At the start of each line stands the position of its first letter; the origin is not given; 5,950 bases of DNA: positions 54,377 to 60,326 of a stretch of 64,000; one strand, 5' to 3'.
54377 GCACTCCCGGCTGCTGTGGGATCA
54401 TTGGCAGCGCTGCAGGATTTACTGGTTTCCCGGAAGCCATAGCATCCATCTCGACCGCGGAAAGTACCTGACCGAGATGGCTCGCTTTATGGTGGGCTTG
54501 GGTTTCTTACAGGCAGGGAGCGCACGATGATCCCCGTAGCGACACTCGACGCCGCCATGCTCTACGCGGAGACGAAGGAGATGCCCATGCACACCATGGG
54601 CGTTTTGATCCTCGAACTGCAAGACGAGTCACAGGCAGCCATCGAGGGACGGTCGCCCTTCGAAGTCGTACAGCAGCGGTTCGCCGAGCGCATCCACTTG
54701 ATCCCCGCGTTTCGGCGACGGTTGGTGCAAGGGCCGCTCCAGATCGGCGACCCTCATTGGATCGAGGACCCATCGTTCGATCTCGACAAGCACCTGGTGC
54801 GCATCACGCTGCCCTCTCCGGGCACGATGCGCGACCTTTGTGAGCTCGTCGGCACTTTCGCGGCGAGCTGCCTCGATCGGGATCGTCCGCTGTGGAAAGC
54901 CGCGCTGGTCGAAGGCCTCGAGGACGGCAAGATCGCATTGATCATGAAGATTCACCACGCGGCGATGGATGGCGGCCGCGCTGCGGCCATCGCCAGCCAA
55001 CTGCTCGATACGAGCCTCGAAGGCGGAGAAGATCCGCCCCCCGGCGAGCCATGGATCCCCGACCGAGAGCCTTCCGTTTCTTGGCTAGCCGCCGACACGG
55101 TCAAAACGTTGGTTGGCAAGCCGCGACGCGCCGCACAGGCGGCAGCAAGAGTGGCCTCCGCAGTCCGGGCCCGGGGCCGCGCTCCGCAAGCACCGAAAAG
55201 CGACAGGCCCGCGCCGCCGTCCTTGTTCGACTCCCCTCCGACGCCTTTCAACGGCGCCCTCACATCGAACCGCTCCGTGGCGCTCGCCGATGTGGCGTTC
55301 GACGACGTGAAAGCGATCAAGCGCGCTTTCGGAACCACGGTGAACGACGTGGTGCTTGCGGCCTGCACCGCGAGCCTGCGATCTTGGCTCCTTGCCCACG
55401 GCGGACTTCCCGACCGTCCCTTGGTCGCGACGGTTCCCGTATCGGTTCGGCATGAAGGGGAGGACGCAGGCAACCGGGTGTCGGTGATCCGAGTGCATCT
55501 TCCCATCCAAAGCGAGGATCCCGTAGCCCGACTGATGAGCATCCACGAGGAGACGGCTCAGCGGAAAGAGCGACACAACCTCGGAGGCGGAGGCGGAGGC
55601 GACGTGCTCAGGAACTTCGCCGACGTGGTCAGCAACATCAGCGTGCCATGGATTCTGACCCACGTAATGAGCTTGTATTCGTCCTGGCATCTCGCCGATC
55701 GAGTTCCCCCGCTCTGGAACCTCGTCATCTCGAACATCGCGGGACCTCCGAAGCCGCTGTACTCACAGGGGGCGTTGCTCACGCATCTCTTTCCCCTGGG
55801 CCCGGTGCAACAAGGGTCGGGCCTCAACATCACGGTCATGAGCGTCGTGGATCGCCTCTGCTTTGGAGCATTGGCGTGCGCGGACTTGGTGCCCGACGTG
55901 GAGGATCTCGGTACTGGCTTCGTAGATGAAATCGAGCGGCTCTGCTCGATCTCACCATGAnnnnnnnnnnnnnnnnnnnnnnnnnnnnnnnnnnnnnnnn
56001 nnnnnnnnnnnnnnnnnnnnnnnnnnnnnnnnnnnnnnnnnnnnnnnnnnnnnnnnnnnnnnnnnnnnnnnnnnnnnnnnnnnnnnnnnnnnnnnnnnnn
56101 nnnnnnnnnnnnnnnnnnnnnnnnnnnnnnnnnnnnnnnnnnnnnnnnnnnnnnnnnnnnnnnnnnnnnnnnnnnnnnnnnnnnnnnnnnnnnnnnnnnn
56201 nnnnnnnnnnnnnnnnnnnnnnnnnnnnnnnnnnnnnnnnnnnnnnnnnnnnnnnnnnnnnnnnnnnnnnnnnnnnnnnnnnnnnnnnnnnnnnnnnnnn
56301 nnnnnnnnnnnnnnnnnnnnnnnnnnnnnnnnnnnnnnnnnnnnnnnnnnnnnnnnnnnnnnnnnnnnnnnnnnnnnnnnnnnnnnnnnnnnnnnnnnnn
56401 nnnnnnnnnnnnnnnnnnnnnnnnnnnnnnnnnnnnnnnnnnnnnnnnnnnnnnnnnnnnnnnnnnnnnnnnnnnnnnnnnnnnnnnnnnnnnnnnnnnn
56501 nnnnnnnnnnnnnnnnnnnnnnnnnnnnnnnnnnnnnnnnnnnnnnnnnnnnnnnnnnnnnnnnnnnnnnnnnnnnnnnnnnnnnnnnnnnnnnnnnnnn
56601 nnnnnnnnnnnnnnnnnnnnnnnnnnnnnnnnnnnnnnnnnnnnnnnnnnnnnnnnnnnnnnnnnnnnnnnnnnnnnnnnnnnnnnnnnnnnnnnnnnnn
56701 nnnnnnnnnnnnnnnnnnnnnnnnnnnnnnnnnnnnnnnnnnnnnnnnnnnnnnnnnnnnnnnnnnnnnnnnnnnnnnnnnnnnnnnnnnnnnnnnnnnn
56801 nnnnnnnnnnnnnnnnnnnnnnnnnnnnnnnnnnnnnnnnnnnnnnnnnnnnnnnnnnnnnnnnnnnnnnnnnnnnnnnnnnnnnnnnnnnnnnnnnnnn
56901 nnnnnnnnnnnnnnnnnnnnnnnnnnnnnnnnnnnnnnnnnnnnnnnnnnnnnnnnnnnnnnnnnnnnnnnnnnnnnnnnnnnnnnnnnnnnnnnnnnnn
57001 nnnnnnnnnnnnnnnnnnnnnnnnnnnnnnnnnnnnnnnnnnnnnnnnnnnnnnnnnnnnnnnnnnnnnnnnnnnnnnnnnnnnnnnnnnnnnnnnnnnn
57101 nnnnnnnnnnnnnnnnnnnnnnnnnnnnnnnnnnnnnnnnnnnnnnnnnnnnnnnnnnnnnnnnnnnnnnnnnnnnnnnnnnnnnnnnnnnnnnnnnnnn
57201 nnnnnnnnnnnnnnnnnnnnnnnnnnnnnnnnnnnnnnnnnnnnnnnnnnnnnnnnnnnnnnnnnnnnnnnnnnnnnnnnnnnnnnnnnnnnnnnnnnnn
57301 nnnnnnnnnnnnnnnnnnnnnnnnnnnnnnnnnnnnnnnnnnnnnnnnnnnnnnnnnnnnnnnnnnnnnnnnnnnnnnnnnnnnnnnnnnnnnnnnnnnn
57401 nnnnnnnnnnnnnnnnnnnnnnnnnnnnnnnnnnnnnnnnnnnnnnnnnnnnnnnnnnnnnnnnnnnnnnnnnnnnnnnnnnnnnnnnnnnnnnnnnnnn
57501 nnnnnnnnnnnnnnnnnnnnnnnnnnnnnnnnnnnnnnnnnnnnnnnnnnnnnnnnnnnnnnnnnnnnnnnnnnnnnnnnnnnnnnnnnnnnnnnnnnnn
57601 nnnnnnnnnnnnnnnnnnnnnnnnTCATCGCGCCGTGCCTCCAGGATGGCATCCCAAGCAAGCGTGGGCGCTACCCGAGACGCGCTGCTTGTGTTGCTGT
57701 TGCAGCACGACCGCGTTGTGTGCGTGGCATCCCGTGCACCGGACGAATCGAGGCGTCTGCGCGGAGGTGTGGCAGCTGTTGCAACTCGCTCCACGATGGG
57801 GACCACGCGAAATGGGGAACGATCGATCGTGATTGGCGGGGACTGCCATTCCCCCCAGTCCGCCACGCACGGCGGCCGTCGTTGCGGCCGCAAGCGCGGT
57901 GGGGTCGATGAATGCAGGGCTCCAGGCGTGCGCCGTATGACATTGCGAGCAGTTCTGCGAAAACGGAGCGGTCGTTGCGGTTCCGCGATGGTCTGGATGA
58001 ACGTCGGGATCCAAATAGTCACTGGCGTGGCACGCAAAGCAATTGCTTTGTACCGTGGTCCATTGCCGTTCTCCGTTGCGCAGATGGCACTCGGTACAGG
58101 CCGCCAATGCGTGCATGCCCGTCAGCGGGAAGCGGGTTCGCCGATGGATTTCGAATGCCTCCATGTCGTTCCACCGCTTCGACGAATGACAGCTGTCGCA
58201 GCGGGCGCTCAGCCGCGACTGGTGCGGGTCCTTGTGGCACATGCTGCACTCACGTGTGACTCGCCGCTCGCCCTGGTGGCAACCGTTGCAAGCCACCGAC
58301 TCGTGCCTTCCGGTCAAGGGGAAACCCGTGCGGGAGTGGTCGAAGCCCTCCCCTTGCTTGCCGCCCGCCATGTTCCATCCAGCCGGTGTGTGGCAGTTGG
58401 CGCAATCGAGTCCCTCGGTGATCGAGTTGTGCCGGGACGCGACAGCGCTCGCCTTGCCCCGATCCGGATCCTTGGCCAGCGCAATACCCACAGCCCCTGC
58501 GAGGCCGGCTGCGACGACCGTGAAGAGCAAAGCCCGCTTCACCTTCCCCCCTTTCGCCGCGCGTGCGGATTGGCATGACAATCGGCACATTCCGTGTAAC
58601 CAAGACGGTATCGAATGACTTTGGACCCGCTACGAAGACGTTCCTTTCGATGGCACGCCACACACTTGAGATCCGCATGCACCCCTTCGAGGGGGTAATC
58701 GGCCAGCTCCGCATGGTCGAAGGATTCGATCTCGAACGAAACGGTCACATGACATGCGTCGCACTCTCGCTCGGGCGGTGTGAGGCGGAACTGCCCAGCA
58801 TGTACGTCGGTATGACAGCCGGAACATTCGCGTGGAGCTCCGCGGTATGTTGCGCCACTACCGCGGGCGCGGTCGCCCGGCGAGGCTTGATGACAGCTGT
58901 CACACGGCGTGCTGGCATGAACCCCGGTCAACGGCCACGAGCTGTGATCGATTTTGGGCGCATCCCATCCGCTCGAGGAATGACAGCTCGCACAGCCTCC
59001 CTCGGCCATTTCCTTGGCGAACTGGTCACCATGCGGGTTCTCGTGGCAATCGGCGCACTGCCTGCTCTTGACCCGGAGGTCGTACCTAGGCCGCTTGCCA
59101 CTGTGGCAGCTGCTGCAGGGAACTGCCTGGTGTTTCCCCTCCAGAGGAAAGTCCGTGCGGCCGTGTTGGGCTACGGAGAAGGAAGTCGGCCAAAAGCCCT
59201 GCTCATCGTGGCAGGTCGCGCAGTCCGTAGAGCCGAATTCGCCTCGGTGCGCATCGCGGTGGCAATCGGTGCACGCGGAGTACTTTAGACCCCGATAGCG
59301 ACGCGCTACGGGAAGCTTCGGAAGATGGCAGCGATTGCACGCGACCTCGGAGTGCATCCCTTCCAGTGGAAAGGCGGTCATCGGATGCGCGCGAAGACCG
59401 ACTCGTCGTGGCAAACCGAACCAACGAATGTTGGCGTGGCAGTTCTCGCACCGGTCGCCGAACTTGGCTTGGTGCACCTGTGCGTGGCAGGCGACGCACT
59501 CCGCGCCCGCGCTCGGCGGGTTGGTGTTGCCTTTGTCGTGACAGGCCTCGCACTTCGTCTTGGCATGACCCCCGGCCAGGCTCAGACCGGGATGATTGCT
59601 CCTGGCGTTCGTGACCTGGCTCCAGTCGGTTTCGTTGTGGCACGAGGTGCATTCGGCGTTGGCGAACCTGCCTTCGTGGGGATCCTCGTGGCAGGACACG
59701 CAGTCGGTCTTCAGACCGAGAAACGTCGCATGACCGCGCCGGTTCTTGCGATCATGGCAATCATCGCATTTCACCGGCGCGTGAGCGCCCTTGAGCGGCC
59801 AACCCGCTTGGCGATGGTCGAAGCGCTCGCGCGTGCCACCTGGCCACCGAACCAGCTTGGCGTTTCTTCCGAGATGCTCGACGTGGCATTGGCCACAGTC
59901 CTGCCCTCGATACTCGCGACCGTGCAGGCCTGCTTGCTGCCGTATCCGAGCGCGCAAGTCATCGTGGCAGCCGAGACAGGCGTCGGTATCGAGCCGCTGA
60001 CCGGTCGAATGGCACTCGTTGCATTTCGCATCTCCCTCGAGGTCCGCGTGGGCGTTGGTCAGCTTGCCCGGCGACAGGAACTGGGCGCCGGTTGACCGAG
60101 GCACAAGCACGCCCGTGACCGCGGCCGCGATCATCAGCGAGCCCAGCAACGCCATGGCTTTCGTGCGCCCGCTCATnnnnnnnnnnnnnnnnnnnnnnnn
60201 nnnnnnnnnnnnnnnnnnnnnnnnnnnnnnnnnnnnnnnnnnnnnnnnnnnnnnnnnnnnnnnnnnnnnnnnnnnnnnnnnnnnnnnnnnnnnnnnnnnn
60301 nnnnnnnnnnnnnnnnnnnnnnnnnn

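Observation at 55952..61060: Candidate trans-envelope electron conduit: His-rich membrane protein, 20-haem cytochrome, 10-haem cytochrome and 558-aa beta-barrel in one overlap-coupled operon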

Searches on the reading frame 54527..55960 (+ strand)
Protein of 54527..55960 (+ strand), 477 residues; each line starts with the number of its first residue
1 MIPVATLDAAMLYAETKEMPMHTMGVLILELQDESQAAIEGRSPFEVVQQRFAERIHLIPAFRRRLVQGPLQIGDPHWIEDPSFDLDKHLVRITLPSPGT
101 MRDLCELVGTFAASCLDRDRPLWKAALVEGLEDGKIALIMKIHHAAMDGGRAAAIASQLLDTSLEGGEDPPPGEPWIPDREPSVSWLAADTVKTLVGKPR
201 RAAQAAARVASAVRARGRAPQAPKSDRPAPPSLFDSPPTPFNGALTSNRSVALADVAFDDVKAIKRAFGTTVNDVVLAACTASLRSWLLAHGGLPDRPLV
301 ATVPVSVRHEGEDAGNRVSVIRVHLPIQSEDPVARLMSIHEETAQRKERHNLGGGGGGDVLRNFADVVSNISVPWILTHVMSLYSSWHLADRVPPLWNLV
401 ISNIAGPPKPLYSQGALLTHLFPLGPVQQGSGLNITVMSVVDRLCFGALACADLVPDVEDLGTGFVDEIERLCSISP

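Call 53: search_protein_families(library=pfam, proteins=[window:54527-55960:+], max_evalue=0.001)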
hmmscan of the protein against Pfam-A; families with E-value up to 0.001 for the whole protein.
window:54527-55960:+ (477 aa): 2 families
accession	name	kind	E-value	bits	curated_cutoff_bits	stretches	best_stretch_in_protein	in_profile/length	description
PF03007.21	WS_DGAT_cat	-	6.1e-67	226.6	23.6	1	5-276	2-263/263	Wax ester synthase/diacylglycerol acyltransferase catalytic domain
PF06974.18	WS_DGAT_C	-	1e-24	87.7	20.7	1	315-472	2-144/145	WS/DGAT C-terminal domain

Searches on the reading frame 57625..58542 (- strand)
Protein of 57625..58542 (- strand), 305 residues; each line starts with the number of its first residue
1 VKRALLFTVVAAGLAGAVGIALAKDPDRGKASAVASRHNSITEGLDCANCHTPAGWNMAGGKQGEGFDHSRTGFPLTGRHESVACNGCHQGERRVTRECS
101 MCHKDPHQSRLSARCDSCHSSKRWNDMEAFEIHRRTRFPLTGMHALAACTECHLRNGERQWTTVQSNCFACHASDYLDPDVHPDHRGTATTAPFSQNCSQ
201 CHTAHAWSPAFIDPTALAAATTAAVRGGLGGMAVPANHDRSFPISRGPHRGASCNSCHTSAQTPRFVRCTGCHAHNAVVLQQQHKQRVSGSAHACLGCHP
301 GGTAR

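Call 4: search_protein_families(library=pfam, proteins=[window:57625-58542:-], max_evalue=0.1)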
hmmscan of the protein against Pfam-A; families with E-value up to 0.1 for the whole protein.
window:57625-58542:- (305 aa): 6 families
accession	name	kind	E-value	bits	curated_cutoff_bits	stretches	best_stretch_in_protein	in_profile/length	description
PF14522.11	Cytochrome_C7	-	1.2e-09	38.2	24.8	2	38-104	5-67/67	Cytochrome c7 and related cytochrome c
PF02085.21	Cytochrom_CIII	-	4.4e-08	33.8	22.9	1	247-299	26-82/101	Class III cytochrome C family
PF14537.11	Cytochrom_c3_2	-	2.5e-07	31.5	25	1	147-209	7-71/79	Cytochrome c3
PF22113.1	Mtrc-MtrF_II-IV_dom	-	0.00049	20.1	30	1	97-206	7-130/176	Outer membrane cytochrome MtrC/MtrF-like, domains II/IV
PF09699.15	Paired_CXXCH_1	-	0.0095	16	20.6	0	38-56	1-18/41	Doubled CXXCH motif (Paired_CXXCH_1)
PF13442.11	Cytochrome_CBB3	-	0.048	14.4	27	1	193-233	9-49/68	Cytochrome C oxidase, cbb3-type, subunit III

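Call 5: search_protein_families(library=ncbifam, proteins=[window:57625-58542:-], max_evalue=0.1)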
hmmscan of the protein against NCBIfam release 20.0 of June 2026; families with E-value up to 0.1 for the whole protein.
window:57625-58542:- (305 aa): 4 families
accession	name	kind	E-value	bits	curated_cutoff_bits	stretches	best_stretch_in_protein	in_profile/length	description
NF045713.1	CxxCH_16_HmcA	equivalog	0.0012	17.5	400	1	38-127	315-394/541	sulfate respiration complex hexadecaheme cytochrome HmcA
TIGR03508.1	decahem_SO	subfamily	0.0019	17.7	192.2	0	37-259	28-249/258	DmsE family decaheme c-type cytochrome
TIGR03153.1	cytochr_NrfH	equivalog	0.0052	16.9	134.2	1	37-120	45-134/138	cytochrome c nitrite reductase small subunit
NF047622.1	SptSoretCytCDesul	equivalog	0.03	13.8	400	1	143-175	232-264/275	split-Soret cytochrome c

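Call 36: search_solved_structures(query=window:57625-58542:-, max_evalue=1)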
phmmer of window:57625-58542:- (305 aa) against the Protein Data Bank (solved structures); distinct sequences matched with E-value up to 1: 2.
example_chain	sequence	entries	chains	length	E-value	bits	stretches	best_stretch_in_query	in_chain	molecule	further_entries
1ofw_A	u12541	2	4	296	0.044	16.4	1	43-121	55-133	NINE-HEME CYTOCHROME C | NINE HEME CYTOCHROME C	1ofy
1duw_A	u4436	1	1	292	0.05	16.2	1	43-150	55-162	NONAHEME CYTOCHROME C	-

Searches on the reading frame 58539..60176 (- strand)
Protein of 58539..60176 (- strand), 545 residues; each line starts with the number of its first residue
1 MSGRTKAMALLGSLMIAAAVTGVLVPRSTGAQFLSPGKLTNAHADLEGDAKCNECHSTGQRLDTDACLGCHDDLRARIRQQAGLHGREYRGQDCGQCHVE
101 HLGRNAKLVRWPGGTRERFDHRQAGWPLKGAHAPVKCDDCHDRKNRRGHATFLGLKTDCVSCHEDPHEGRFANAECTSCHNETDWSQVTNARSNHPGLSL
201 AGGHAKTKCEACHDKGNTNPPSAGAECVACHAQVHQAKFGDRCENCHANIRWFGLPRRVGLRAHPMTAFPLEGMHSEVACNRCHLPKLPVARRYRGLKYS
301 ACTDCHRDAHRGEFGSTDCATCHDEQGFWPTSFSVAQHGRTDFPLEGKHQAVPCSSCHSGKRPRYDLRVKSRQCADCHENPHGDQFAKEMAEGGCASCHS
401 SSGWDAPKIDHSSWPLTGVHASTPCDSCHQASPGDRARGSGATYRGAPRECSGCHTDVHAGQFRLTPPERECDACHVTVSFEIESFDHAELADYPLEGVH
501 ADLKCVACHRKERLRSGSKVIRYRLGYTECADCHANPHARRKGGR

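Call 4: search_protein_families(library=pfam, proteins=[window:58539-60176:-], max_evalue=0.1)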
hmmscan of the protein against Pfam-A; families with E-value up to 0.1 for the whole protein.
window:58539-60176:- (545 aa): 4 families
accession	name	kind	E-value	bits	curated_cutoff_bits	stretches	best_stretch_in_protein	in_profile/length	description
PF14522.11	Cytochrome_C7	-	7e-28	96.7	24.8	8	170-231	8-66/67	Cytochrome c7 and related cytochrome c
PF14537.11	Cytochrom_c3_2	-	5.3e-18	65.7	25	5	49-102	6-68/79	Cytochrome c3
PF02085.21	Cytochrom_CIII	-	1.5e-09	38.5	22.9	1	43-104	25-88/101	Class III cytochrome C family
PF22113.1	Mtrc-MtrF_II-IV_dom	-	1.8e-07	31.3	30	0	316-402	81-166/176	Outer membrane cytochrome MtrC/MtrF-like, domains II/IV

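Call 5: search_protein_families(library=ncbifam, proteins=[window:58539-60176:-], max_evalue=0.1)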
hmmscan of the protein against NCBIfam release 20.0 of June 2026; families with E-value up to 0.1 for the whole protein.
window:58539-60176:- (545 aa): 6 families
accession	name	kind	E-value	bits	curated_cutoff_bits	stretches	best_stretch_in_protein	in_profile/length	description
TIGR03508.1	decahem_SO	subfamily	2.4e-10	40.3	192.2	1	243-461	37-254/258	DmsE family decaheme c-type cytochrome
NF040968.1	FeS_ExtO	equivalog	5.5e-10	38.6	200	2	271-379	32-138/416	selenite/tellurite reduction operon b-type cytochrome iron-sulfur cluster-binding subunit ExtO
NF040967.1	cytc_ExtN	equivalog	5.9e-10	38.6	200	3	271-379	32-138/415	selenite/tellurite reduction operon c-type cytochrome ExtN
NF047727.1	4hemeCytCCctA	equivalog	0.00083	19.5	180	1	20-102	11-94/109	tetraheme c-type cytochrome CctA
NF045713.1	CxxCH_16_HmcA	equivalog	0.018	13.6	400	0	450-536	176-254/541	sulfate respiration complex hexadecaheme cytochrome HmcA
TIGR01905.1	paired_CXXCH_1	subfamily_domain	0.059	13.3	25.2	1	91-110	6-25/41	doubled CXXCH domain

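Call 35: search_solved_structures(query=window:58539-60176:-, max_evalue=0.01)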
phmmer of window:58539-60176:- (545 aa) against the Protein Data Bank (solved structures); distinct sequences matched with E-value up to 0.01: 0.
